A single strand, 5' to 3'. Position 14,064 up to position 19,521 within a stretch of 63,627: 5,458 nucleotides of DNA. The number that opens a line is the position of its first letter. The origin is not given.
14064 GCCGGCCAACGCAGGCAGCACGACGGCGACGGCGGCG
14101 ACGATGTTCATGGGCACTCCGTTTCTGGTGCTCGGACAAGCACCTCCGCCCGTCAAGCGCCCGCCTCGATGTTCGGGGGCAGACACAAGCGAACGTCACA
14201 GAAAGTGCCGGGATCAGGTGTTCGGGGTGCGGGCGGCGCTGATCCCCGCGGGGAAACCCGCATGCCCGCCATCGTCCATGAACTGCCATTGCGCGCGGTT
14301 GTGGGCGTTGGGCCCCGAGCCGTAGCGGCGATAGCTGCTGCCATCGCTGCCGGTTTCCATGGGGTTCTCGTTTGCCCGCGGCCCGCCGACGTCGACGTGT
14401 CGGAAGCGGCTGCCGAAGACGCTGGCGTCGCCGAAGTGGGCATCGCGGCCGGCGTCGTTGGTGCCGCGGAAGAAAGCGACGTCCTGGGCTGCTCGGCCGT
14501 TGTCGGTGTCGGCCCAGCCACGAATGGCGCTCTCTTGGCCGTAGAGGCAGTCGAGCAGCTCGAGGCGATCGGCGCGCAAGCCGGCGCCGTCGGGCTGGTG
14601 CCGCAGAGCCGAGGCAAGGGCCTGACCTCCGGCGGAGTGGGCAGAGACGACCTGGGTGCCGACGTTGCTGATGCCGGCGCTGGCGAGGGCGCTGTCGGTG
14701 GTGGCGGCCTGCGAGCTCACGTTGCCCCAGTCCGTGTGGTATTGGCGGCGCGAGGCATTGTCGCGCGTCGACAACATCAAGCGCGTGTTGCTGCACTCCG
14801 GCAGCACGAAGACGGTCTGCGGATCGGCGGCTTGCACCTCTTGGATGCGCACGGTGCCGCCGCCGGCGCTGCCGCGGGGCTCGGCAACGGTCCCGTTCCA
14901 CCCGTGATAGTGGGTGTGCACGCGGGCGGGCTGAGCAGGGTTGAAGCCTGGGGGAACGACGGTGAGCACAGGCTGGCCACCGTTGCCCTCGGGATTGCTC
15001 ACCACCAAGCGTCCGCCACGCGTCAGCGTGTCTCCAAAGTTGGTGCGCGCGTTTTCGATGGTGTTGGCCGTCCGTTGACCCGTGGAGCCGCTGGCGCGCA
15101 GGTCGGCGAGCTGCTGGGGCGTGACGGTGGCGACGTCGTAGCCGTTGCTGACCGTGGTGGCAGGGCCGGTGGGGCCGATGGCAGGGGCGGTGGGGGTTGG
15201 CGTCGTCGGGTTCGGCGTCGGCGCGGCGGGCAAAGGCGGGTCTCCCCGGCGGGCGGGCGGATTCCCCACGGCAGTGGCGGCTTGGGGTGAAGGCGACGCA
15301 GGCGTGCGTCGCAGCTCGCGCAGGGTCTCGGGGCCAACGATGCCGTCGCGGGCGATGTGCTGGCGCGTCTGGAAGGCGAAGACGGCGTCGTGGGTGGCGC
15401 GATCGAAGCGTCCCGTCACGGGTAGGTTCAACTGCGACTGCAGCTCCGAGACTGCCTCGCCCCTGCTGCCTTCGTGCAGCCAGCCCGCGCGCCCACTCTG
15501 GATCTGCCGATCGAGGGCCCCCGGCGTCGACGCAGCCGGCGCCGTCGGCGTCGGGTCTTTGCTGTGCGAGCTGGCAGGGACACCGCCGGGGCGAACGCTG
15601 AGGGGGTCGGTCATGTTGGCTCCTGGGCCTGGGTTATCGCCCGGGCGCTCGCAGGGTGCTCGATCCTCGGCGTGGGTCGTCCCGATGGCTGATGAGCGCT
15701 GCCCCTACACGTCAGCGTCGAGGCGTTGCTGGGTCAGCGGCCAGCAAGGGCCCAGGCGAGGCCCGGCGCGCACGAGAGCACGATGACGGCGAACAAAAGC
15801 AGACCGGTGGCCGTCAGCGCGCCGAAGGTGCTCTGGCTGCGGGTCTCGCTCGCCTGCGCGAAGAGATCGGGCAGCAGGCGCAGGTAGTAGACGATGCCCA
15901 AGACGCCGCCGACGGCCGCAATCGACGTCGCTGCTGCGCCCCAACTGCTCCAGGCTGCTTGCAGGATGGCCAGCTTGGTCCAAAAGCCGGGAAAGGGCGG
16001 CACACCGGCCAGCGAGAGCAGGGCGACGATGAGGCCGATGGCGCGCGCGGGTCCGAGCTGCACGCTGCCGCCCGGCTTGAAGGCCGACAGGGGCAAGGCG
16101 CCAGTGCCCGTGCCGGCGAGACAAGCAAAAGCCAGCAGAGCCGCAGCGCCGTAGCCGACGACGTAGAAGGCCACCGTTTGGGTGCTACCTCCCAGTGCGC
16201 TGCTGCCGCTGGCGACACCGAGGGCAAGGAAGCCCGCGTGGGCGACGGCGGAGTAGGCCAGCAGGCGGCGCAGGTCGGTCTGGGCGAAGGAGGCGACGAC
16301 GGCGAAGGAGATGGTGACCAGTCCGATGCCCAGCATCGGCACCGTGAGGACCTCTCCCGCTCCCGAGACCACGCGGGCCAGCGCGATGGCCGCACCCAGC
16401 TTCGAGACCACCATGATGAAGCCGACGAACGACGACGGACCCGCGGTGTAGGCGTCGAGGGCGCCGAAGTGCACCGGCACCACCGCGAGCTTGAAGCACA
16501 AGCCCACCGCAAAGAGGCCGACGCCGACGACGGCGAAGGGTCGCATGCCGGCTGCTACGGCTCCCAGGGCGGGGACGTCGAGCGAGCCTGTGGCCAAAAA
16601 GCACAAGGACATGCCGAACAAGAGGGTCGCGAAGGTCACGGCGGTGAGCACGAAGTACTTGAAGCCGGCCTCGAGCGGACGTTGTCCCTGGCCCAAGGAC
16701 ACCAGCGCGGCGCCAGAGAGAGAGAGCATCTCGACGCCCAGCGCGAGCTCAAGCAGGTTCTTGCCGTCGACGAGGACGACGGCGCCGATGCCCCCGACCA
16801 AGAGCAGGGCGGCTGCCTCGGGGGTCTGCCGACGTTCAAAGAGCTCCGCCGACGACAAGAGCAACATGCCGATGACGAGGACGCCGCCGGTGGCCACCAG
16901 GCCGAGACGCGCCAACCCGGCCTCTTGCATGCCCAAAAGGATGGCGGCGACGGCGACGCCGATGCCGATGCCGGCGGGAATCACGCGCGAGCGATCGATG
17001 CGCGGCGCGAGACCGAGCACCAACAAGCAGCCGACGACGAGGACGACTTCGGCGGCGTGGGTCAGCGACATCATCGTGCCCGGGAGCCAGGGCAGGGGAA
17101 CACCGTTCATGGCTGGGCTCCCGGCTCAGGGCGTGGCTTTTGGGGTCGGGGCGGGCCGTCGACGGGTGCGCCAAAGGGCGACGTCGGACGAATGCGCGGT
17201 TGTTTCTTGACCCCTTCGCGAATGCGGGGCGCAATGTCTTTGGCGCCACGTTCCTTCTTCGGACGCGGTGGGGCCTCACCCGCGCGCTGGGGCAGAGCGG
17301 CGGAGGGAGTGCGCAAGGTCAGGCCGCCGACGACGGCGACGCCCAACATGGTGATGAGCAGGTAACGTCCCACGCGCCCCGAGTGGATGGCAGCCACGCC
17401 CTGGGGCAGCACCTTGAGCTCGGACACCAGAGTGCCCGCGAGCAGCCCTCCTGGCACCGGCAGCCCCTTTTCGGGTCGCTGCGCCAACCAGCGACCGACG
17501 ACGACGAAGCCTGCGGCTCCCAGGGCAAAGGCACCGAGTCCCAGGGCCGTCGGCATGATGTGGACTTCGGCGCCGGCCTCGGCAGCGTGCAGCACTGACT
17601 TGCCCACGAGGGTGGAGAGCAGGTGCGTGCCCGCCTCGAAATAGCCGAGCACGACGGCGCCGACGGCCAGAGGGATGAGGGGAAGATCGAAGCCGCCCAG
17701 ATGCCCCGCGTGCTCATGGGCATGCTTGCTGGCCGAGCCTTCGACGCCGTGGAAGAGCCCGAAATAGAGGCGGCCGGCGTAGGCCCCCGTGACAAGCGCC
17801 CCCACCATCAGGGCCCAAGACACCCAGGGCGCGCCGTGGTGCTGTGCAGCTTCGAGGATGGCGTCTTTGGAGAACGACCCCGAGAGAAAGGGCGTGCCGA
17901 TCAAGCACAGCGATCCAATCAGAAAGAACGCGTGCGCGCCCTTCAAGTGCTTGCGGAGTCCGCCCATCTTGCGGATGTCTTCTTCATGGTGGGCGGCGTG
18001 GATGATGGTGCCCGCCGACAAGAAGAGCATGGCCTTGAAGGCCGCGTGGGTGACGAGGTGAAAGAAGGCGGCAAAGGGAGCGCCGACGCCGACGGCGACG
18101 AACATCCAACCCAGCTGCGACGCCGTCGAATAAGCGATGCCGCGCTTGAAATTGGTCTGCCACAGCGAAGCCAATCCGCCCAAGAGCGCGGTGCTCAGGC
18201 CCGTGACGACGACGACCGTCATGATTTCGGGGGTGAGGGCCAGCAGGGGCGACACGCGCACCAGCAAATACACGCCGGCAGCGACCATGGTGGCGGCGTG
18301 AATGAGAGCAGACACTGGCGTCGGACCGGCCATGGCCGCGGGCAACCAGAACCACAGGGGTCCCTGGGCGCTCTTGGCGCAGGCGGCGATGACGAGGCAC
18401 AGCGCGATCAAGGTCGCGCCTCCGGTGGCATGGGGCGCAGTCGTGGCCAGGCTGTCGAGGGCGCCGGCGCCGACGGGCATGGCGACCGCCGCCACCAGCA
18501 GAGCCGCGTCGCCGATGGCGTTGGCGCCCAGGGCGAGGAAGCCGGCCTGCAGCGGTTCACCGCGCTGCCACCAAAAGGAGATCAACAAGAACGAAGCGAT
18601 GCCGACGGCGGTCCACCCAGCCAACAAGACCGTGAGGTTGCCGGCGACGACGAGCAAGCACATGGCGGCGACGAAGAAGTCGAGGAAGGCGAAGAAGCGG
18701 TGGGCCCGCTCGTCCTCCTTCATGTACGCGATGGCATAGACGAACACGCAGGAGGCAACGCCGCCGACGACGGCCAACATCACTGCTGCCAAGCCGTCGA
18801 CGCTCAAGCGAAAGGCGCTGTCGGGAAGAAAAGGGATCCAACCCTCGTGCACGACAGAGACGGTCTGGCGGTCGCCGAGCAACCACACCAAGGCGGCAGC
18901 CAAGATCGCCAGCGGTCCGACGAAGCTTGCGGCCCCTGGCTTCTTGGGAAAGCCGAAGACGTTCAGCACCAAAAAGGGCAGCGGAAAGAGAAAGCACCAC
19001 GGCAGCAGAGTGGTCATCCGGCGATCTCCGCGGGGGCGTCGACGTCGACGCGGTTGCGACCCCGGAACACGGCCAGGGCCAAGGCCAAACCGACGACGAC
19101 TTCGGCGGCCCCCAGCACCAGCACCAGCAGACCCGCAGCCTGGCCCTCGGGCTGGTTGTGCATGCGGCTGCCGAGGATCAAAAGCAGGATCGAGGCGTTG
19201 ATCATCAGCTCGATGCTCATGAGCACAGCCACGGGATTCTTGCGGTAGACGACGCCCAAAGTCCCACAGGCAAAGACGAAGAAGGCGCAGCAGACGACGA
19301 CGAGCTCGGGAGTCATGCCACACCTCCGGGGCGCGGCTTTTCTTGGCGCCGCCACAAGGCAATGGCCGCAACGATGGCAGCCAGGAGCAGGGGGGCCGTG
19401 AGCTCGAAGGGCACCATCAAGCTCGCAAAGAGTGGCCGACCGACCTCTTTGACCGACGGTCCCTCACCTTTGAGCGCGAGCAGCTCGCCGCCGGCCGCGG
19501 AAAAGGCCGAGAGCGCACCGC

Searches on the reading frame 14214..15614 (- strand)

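Call 41: search_protein_families(library=pfam, proteins=[window:14214-15614:-], max_evalue=0.0001)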
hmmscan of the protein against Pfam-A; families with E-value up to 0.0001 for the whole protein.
window:14214-15614:- (466 aa): 1 family
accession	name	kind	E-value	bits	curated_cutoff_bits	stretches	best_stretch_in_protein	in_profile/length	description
PF01471.23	PG_binding_1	-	1.5e-09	38.4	23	1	52-101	2-57/57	Putative peptidoglycan binding domain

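Call 64: search_protein_families(library=ncbifam, proteins=[window:14214-15614:-], max_evalue=0.001)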
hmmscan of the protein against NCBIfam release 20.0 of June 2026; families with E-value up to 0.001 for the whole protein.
window:14214-15614:- (466 aa): 1 family
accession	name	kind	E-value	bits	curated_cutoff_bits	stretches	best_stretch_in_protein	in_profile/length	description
TIGR02869.1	spore_SleB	equivalog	1.6e-06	28.1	236.5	1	46-108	7-75/201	spore cortex-lytic enzyme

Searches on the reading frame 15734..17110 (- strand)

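Call 42: search_protein_families(library=pfam, proteins=[window:15734-17110:-], max_evalue=0.0001)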
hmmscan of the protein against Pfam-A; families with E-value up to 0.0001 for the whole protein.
window:15734-17110:- (458 aa): 1 family
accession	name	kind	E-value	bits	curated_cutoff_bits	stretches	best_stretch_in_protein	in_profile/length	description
PF00361.26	Proton_antipo_M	-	5.3e-39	134.6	21.5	1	117-403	2-292/294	NADH:quinone oxidoreductase/Mrp antiporter, TM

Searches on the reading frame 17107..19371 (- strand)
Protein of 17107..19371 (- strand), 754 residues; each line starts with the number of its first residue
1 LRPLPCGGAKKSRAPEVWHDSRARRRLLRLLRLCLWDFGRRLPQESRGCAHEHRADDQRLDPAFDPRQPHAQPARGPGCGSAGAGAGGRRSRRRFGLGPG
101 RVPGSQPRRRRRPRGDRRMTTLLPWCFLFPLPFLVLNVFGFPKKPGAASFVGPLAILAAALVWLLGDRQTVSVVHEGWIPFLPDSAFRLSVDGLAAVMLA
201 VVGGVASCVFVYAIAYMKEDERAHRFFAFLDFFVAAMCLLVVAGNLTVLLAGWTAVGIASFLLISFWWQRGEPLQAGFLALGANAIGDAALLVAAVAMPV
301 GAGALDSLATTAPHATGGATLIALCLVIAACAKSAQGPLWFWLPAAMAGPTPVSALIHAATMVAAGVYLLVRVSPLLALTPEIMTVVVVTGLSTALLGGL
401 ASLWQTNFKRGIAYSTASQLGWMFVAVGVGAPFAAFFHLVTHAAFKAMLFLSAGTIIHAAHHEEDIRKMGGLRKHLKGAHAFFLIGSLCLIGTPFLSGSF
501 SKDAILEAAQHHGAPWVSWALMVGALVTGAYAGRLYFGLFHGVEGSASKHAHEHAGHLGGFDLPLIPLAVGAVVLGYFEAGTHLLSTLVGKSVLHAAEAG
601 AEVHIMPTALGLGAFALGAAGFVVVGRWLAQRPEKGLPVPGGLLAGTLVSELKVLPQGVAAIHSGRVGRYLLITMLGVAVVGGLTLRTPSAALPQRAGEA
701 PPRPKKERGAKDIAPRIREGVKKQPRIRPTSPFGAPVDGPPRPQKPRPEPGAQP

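Call 42: search_protein_families(library=pfam, proteins=[window:17107-19371:-], max_evalue=0.0001)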
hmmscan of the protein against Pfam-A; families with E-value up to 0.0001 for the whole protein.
window:17107-19371:- (754 aa): 2 families
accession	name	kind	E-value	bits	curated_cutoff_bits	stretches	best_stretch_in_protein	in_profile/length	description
PF00361.26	Proton_antipo_M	-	6.7e-61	206.5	21.5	1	243-527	1-293/294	NADH:quinone oxidoreductase/Mrp antiporter, TM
PF00662.26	Proton_antipo_N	-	1.6e-12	47.6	24.5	1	185-227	9-51/51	NADH-Ubiquinone oxidoreductase (complex I), chain 5 N-terminus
